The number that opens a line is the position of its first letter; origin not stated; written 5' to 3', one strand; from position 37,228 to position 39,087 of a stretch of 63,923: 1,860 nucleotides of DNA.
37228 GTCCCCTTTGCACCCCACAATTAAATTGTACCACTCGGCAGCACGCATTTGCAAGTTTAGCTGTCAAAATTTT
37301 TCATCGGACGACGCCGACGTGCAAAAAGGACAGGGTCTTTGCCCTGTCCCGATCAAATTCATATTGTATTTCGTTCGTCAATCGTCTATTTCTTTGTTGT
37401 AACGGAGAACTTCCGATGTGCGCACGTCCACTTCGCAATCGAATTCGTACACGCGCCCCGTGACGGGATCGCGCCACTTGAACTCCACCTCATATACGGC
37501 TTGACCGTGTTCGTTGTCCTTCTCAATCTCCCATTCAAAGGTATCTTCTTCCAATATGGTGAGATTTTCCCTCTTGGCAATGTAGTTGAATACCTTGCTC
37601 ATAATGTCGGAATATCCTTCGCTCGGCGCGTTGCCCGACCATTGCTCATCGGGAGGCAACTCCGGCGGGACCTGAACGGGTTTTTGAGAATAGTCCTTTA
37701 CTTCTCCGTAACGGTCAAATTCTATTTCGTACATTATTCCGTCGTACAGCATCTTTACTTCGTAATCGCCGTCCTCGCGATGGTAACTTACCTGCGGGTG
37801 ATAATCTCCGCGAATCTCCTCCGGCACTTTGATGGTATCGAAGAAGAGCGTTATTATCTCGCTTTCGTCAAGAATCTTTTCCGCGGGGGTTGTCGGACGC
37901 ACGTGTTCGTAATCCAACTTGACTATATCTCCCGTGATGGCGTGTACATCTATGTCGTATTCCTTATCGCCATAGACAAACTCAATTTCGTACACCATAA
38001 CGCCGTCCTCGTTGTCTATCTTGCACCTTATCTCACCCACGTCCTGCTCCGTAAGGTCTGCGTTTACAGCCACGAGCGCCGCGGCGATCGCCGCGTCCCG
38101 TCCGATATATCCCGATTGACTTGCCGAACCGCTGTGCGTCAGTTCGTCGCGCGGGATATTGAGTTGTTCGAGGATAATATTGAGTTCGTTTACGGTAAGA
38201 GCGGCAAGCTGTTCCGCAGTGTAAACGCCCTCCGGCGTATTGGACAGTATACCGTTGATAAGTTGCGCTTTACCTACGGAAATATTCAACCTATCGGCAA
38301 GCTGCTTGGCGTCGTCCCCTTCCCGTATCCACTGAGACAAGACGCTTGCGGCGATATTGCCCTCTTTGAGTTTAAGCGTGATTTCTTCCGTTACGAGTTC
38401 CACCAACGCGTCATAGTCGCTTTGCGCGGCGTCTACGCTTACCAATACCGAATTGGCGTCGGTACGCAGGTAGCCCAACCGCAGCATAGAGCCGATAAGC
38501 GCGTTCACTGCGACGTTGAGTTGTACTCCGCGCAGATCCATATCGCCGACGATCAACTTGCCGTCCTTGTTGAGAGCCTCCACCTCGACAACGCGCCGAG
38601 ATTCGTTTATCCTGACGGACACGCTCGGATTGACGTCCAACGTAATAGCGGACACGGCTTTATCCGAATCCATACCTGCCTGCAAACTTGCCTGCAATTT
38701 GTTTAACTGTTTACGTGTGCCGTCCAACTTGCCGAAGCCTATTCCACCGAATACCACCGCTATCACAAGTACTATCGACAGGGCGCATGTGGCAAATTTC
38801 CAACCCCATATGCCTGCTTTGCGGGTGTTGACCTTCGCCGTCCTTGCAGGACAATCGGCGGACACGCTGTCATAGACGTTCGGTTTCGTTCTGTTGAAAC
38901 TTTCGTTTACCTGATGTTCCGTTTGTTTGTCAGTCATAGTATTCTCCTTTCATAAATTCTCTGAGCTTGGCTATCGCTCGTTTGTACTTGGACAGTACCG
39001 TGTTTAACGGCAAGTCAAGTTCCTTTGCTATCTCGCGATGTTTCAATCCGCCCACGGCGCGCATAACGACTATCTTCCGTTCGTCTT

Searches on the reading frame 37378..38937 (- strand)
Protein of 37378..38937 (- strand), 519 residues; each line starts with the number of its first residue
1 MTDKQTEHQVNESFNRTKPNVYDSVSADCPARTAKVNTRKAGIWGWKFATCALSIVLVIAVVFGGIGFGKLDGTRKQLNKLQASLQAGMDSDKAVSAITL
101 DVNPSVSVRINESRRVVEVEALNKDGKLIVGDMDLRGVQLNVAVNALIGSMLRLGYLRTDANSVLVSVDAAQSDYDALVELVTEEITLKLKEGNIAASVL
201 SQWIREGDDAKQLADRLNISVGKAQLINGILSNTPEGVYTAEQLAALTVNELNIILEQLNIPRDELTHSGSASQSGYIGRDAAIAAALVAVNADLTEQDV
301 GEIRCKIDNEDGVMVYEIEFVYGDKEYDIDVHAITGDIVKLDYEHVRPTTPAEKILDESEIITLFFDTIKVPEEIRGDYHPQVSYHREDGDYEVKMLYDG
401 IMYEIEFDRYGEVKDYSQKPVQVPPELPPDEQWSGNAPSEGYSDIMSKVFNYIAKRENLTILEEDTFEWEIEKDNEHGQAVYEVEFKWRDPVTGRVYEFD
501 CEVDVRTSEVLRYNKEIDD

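Call 46: search_protein_families(library=pfam, proteins=[window:37378-38937:-], max_evalue=0.001)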
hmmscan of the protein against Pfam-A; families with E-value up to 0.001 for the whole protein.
window:37378-38937:- (519 aa): 2 families
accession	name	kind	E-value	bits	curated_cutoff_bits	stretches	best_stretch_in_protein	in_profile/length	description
PF23750.1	RsgI_M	-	1.2e-24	87.8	25.3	1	96-227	2-131/133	Anti-sigma factor RsgI-like central domain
PF03413.25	PepSY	-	1.2e-08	35.6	24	1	278-340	2-58/60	Peptidase propeptide and YPEB domain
